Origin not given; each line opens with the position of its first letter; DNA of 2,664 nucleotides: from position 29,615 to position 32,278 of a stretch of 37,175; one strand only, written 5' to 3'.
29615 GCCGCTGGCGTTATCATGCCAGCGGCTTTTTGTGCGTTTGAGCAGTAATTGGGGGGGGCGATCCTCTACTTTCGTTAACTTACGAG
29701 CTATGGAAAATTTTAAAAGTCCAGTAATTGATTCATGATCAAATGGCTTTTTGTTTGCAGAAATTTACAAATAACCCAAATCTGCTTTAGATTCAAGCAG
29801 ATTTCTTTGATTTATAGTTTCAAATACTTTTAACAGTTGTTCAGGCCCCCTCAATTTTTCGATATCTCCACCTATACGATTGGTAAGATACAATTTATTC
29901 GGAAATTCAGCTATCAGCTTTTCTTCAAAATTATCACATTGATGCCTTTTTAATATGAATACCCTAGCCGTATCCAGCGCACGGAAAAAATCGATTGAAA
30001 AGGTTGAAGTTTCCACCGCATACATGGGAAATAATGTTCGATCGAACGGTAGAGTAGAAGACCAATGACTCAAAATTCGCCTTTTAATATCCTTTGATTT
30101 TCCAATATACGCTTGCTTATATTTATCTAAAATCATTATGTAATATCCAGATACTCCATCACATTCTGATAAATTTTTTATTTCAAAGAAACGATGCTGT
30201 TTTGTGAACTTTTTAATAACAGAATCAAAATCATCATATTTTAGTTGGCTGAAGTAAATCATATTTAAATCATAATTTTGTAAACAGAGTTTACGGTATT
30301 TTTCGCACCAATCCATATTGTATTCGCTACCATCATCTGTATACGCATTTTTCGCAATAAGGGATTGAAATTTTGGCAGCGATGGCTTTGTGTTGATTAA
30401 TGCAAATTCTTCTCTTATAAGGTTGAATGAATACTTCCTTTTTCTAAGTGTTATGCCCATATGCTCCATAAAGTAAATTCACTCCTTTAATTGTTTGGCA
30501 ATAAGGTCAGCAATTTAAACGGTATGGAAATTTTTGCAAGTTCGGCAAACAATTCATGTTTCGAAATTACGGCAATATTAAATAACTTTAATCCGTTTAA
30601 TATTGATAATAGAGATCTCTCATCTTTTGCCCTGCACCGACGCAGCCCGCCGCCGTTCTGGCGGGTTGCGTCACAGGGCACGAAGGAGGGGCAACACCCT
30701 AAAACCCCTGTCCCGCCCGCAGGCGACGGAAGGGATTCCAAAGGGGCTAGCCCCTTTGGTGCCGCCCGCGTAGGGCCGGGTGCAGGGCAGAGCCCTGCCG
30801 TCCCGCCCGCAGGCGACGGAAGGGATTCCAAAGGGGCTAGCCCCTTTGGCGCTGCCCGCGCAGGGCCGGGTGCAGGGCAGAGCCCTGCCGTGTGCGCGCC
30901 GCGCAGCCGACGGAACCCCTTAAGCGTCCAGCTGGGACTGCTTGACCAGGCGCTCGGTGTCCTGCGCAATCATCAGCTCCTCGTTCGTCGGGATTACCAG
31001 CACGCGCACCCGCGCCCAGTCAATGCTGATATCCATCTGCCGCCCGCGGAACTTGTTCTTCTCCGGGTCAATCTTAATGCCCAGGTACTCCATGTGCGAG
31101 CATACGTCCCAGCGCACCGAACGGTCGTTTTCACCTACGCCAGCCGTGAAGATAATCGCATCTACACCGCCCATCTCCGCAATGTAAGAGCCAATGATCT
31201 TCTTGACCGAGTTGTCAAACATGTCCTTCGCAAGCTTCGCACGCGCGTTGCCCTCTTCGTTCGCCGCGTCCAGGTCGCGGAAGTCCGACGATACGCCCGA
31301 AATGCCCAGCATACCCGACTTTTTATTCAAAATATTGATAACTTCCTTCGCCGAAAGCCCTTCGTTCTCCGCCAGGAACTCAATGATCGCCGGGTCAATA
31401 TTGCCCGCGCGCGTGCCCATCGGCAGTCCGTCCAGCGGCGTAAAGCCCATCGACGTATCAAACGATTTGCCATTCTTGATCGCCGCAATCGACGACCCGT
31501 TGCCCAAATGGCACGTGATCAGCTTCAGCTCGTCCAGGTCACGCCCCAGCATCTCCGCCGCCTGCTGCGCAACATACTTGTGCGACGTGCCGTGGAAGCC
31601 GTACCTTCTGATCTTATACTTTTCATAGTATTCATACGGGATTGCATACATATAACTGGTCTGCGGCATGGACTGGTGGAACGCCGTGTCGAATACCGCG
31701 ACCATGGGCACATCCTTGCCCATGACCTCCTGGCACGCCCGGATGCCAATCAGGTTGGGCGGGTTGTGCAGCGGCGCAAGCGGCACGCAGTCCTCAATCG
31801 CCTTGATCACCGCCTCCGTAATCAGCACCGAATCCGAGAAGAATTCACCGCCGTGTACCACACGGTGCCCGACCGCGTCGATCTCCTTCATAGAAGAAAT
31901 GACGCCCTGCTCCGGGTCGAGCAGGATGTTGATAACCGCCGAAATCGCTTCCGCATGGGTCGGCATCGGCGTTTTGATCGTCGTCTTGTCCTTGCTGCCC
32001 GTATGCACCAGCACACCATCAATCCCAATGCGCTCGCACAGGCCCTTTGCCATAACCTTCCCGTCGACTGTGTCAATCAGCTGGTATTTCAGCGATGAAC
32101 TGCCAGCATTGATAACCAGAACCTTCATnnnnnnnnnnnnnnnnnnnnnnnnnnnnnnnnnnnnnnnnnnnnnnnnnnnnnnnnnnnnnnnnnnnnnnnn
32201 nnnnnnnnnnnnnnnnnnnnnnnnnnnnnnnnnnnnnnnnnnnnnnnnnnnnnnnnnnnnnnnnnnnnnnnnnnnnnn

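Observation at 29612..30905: AT-rich GIY-YIG nuclease cassette inserted inside a copy of the genome's GC-rich repeat element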

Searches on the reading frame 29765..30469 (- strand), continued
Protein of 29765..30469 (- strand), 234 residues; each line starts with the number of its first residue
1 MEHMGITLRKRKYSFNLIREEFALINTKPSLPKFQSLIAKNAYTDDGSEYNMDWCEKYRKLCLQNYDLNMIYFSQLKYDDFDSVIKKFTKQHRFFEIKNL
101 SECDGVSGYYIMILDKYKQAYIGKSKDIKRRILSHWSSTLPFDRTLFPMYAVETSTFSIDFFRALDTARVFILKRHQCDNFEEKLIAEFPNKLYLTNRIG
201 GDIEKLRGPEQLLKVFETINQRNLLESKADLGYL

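Call 73: find_encoding_contigs(protein=window:29765-30469:-, flank=2500, max_places=10)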
Protein window:29765-30469:- (234 aa): 21 contigs read that carry it; 10 places shown.
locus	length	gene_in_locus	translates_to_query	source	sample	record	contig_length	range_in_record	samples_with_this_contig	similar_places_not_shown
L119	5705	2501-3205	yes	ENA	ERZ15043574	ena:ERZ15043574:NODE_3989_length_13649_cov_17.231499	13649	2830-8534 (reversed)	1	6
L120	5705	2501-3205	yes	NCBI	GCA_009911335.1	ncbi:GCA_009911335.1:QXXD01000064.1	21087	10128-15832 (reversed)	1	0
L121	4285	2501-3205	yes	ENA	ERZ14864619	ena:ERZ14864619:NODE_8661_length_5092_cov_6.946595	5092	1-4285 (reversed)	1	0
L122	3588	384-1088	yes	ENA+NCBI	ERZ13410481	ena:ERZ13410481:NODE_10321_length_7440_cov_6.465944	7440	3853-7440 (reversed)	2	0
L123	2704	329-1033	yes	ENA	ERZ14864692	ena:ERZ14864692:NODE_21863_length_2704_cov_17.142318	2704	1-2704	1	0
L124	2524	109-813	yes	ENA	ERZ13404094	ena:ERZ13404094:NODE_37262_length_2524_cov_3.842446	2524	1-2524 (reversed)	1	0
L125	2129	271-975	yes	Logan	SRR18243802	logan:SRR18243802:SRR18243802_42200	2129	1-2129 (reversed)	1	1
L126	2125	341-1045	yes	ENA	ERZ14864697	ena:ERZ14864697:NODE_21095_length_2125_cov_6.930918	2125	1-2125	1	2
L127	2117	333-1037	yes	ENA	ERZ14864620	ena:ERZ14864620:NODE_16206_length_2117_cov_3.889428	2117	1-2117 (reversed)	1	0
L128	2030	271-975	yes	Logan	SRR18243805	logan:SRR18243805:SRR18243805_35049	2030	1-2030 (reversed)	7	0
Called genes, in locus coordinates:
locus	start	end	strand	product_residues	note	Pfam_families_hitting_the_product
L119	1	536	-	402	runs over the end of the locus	PF05636:HIGH_NTase1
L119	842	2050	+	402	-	PF00871:Acetate_kinase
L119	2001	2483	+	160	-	-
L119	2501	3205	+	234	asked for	-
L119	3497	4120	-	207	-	PF12773:DZR (weak), PF13240:Zn_Ribbon_1, PF13248:Zn_ribbon_3 (weak)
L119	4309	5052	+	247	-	PF02534:T4SS-DNA_transf, PF10412:TrwB_AAD_bind, PF12696:TraG-D_C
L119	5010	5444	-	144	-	-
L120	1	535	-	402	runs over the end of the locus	PF05636:HIGH_NTase1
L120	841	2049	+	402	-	PF00871:Acetate_kinase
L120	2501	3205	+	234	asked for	-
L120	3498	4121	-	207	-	PF12773:DZR (weak), PF13240:Zn_Ribbon_1, PF13248:Zn_ribbon_3 (weak)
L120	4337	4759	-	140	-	PF21832:DUF6892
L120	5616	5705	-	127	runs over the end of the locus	PF15595:Imm51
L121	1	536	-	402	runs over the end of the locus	PF05636:HIGH_NTase1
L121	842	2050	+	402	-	PF00871:Acetate_kinase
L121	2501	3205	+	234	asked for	-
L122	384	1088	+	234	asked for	-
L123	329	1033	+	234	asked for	-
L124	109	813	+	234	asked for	-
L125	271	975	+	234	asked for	-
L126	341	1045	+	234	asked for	-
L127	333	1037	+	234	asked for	-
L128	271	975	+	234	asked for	-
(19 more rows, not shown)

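Call 95: fold_search(model_id=the predicted structure, library=viral)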
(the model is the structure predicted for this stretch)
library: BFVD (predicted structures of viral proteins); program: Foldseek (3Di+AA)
matches with E <= 10: 129; with E <= 0.001: 0
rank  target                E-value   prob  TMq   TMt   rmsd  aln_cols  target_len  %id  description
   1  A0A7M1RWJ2            4.1e-02  0.85  0.24  0.24   6.6       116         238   21  Endonuclease [uncultured phage cr113_1]
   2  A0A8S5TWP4            4.3e-02  0.95  0.28  0.42   5.3       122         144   21  GIY-YIG nuclease superfamily protein [Siphoviridae sp. ctcx61]
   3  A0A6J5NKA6            4.6e-02  0.57  0.23  0.21  15.6       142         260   15  GIY-YIG nuclease superfamily [uncultured Caudovirales phage]
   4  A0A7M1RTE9            5.8e-02  0.47  0.22  0.20  10.1       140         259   18  GIY-YIG domain-containing protein [uncultured phage cr131_1]
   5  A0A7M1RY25            7.8e-02  0.77  0.27  0.30   9.0       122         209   18  Endonuclease [uncultured phage cr111_1]
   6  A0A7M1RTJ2            8.8e-02  0.60  0.26  0.28   8.6       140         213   21  GIY-YIG domain-containing protein [uncultured phage cr109_1]
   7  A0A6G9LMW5            9.9e-02  0.72  0.28  0.37   8.0       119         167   17  (no name in the UniProt tables at hand)
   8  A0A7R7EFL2            1.3e-01  0.75  0.29  0.23   8.2       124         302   17  (no name in the UniProt tables at hand)
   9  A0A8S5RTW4            1.3e-01  0.51  0.24  0.24   8.4       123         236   20  Intron associated endonuclease [Siphoviridae sp. gcode 4]
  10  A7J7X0                1.5e-01  0.51  0.31  0.21  13.0       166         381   13  Uncharacterized protein N616L [Paramecium bursaria Chlorella virus FR483]
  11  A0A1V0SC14            1.5e-01  0.33  0.22  0.40  10.1       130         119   24  GIY-YIG nuclease [Catovirus CTV1]
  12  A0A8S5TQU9            1.8e-01  0.35  0.22  0.31   8.9       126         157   17  Intron-associated endonuclease 1 [Siphoviridae sp. ctbbV81]
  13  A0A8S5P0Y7            2.3e-01  0.44  0.28  0.29   7.4       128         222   20  Intron associated endonuclease [Siphoviridae sp. ctTBR23]
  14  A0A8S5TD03            2.3e-01  0.38  0.24  0.33   9.4       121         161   20  Intron associated endonuclease [Podoviridae sp. ctwJH20]
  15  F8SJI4                2.4e-01  0.20  0.25  0.20  16.3       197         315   11  Uncharacterized protein 350 [Pseudomonas phage PhiPA3]
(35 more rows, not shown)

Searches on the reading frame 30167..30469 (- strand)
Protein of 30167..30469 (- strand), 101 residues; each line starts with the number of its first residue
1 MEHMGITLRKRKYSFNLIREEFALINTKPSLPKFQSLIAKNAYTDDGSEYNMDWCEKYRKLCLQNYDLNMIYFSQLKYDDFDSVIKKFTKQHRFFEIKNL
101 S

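Call 97: search_protein_representatives(protein=window:30167-30469:-)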
Query: 101 residues. Proteins with E-value up to 0.001 (for the whole library): 102; up to 1e-10: 21; up to 1e-30: 0. The best 102 are listed.
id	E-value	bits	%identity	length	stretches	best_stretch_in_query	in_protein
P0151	1.8e-30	121.2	62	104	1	1-95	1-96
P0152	1.2e-27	112.1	58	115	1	1-99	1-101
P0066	7.5e-27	109.5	56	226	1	1-100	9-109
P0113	4.1e-25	104.0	51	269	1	3-100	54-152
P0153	6.0e-22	93.8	49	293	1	3-96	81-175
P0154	1.1e-21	93.0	45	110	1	2-100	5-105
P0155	5.7e-20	87.5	57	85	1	1-75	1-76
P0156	6.1e-20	87.4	48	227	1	1-97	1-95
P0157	1.3e-18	83.1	96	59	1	1-45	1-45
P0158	6.2e-17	77.7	51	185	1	3-81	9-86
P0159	1.4e-16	76.6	38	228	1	2-100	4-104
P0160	7.5e-16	74.3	47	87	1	1-87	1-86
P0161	7.2e-15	71.1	40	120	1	1-96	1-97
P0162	2.8e-14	69.2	40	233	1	1-98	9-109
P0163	4.7e-13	65.3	36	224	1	2-99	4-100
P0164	5.6e-13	65.0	42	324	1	1-96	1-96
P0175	1.4e-09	54.2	37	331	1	2-97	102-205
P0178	9.1e-09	51.6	44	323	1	2-96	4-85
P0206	9.0e-06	42.0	32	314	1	1-92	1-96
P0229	1.3e-04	38.3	30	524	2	50-99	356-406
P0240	4.4e-04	36.5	39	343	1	39-94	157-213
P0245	5.5e-04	36.2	36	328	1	1-100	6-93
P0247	7.1e-04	35.9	28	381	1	3-100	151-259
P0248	7.5e-04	35.8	33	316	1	1-90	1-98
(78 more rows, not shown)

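Call 98: search_protein_families(library=pfam, proteins=[P0164, P0178, P0206, P0248, P0245, P0175, P0153, P0229, P0247, P0240], max_evalue=0.01)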
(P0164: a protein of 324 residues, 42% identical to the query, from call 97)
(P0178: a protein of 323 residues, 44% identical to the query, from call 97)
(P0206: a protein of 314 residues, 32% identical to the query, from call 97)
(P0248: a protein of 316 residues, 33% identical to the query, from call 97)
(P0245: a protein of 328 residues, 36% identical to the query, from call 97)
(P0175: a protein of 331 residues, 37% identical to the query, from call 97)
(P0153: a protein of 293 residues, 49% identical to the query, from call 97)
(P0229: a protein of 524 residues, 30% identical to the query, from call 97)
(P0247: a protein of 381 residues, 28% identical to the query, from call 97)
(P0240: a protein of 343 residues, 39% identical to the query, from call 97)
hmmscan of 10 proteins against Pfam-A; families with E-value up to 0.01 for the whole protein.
P0164 (324 aa): 1 family
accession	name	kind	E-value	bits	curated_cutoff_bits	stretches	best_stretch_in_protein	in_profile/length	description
PF01541.30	GIY-YIG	-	0.00042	21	22.6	1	108-139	3-34/78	GIY-YIG catalytic domain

P0178 (323 aa): 0 families

P0206 (314 aa): 1 family
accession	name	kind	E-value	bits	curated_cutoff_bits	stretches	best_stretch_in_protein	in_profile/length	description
PF01541.30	GIY-YIG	-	0.00019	22.1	22.6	1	112-141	2-31/78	GIY-YIG catalytic domain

P0248 (316 aa): 1 family
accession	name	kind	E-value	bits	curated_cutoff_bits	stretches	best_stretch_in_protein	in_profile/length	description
PF01541.30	GIY-YIG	-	0.0074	17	22.6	0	117-149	3-35/78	GIY-YIG catalytic domain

P0245 (328 aa): 1 family
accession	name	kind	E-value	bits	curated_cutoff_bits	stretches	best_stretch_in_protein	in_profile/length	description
PF01541.30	GIY-YIG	-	0.0002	22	22.6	1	100-181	2-70/78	GIY-YIG catalytic domain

P0175 (331 aa): 1 family
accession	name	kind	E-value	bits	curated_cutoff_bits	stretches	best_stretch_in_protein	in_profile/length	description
PF01541.30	GIY-YIG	-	0.0052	17.5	22.6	1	216-247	3-34/78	GIY-YIG catalytic domain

P0153 (293 aa): 1 family
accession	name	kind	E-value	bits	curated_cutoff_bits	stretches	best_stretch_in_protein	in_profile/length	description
PF01541.30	GIY-YIG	-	0.00013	22.6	22.6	1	190-221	5-36/78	GIY-YIG catalytic domain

P0229 (524 aa): 3 families
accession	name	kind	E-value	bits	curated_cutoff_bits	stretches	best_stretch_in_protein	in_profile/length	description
PF00805.28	Pentapeptide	-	1.3e-45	152.9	20.2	5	134-172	2-40/40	Pentapeptide repeats (8 copies)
PF13599.13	Pentapeptide_4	-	5.2e-18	65.3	38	2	136-203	9-76/78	Pentapeptide repeat region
PF13576.12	Pentapeptide_3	-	3.6e-12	46.8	27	0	145-174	17-48/48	Pentapeptide repeats (9 copies)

P0247 (381 aa): 0 families

P0240 (343 aa): 1 family
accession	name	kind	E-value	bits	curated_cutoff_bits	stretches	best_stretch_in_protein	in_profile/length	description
PF01541.30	GIY-YIG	-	0.0011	19.7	22.6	1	228-260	3-35/78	GIY-YIG catalytic domain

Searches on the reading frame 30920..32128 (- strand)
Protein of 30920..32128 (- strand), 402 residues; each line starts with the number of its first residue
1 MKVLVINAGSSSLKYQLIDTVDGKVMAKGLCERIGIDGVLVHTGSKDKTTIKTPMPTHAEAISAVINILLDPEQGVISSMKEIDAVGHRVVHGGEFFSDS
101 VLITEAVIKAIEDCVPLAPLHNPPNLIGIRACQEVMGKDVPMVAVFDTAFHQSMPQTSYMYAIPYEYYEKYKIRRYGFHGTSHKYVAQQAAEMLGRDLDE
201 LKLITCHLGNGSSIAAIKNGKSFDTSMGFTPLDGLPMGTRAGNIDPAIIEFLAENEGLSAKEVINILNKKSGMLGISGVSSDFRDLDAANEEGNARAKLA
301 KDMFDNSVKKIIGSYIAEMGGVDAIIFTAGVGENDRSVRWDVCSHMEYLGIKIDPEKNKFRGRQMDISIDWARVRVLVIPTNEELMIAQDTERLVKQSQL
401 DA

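Call 31: find_encoding_contigs(protein=window:30920-32128:-, flank=4000, max_places=10)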
Protein window:30920-32128:- (402 aa): 20 contigs read that carry it; 10 places shown.
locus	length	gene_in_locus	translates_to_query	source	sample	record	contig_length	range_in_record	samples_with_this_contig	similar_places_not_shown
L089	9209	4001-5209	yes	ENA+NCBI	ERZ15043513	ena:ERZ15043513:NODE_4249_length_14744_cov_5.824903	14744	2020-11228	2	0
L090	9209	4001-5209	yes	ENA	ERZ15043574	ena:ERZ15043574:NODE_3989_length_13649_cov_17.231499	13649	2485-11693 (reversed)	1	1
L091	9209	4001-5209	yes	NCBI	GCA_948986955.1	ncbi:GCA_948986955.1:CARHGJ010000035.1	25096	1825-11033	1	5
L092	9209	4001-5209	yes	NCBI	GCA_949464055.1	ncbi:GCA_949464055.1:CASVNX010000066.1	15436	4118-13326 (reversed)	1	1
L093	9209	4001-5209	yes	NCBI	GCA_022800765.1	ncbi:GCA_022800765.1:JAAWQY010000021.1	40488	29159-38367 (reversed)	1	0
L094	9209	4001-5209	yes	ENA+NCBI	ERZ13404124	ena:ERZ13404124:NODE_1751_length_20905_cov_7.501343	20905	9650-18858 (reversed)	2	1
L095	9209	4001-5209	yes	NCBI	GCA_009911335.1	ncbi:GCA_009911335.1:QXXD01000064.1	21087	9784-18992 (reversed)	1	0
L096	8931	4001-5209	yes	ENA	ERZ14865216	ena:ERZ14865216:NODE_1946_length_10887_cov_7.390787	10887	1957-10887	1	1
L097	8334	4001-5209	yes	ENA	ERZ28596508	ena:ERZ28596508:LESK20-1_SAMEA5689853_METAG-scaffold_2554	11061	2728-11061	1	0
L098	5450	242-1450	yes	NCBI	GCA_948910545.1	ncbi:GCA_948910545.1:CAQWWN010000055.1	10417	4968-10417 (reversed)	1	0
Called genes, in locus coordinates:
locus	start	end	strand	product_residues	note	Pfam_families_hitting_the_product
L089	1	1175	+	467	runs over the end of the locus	PF01145:Band_7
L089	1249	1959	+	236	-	-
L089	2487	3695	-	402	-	PF05636:HIGH_NTase1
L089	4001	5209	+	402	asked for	PF00871:Acetate_kinase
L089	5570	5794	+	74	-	-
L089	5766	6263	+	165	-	-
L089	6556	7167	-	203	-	PF12773:DZR (weak), PF13240:Zn_Ribbon_1, PF13248:Zn_ribbon_3 (weak)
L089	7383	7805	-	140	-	PF21832:DUF6892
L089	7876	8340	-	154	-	PF00583:Acetyltransf_1, PF13673:Acetyltransf_10, PF13508:Acetyltransf_7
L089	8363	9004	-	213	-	-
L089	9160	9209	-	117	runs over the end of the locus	PF15595:Imm51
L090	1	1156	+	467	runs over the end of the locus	PF01145:Band_7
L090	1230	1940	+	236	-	-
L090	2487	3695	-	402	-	PF05636:HIGH_NTase1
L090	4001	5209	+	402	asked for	PF00871:Acetate_kinase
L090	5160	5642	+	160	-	-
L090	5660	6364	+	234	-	-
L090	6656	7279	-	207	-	PF12773:DZR (weak), PF13240:Zn_Ribbon_1, PF13248:Zn_ribbon_3 (weak)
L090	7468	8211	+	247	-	PF02534:T4SS-DNA_transf, PF10412:TrwB_AAD_bind, PF12696:TraG-D_C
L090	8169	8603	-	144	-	-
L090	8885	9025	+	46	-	PF12750:Maff2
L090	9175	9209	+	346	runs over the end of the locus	PF01381:HTH_3, PF12844:HTH_19 (weak), PF13443:HTH_26 (faint), PF13560:HTH_31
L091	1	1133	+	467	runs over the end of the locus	PF01145:Band_7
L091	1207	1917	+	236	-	-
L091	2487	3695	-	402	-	PF05636:HIGH_NTase1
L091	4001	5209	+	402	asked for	PF00871:Acetate_kinase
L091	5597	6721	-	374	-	-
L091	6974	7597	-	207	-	PF12773:DZR (weak), PF13240:Zn_Ribbon_1, PF13248:Zn_ribbon_3 (weak)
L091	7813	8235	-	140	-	PF21832:DUF6892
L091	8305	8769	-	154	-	PF00583:Acetyltransf_1, PF13673:Acetyltransf_10, PF13508:Acetyltransf_7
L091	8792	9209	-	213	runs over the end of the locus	-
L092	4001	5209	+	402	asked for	PF00871:Acetate_kinase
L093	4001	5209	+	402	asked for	PF00871:Acetate_kinase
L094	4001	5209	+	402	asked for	PF00871:Acetate_kinase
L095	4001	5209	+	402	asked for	PF00871:Acetate_kinase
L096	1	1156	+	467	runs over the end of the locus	PF01145:Band_7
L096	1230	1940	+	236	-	-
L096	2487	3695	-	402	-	PF05636:HIGH_NTase1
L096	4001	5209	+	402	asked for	PF00871:Acetate_kinase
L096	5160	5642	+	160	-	-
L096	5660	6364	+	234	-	-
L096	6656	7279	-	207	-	PF12773:DZR (weak), PF13240:Zn_Ribbon_1, PF13248:Zn_ribbon_3 (weak)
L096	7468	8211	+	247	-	PF02534:T4SS-DNA_transf, PF10412:TrwB_AAD_bind, PF12696:TraG-D_C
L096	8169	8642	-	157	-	-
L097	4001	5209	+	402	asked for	PF00871:Acetate_kinase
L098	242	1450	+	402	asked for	PF00871:Acetate_kinase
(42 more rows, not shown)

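Call 37: search_protein_families(library=pfam, proteins=[L091:5597-6721:-], max_evalue=0.01)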
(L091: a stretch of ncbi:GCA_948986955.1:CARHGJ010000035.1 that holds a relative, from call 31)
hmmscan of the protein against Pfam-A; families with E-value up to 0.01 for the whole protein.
L091:5597-6721:- (374 aa): 0 families

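Call 38: search_protein_families(library=padloc, proteins=[L091:5597-6721:-], max_evalue=0.01)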
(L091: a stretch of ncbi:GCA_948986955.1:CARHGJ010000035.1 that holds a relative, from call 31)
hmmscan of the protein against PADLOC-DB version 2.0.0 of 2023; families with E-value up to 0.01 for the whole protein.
L091:5597-6721:- (374 aa): 0 families

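Call 39: list_cluster_members(proteins=[window:30920-32128:-, window:29765-30469:-, L091:5597-6721:-])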
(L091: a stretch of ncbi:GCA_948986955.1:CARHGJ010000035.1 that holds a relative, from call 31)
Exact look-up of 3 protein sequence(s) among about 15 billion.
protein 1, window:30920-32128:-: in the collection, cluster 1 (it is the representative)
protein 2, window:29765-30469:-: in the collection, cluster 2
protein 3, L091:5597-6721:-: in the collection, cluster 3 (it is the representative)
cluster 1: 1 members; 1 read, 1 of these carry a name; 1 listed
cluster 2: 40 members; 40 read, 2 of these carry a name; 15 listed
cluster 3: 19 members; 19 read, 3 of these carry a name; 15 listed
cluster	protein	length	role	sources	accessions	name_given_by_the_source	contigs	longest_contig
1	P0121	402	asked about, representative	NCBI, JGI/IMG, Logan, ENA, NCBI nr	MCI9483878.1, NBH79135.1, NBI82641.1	MAG: acetate kinase [Clostridiaceae bacterium] | acetate kinase [Clostridiaceae bacterium]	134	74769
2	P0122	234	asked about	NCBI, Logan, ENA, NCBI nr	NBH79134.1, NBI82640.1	GIY-YIG nuclease family protein [Clostridiaceae bacterium]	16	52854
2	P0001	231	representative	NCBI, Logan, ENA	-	-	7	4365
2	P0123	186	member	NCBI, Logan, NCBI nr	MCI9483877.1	MAG: GIY-YIG nuclease family protein [Clostridiaceae bacterium] | GIY-YIG nuclease family protein [Clostridiaceae bacterium]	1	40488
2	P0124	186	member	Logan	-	-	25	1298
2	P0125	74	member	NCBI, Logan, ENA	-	-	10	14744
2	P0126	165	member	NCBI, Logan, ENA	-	-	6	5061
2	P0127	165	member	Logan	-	-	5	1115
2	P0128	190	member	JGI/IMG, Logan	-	-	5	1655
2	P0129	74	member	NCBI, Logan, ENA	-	-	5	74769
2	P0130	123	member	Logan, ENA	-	-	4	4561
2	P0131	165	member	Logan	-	-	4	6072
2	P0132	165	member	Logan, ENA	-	-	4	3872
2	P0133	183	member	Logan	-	-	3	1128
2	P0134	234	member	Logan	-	-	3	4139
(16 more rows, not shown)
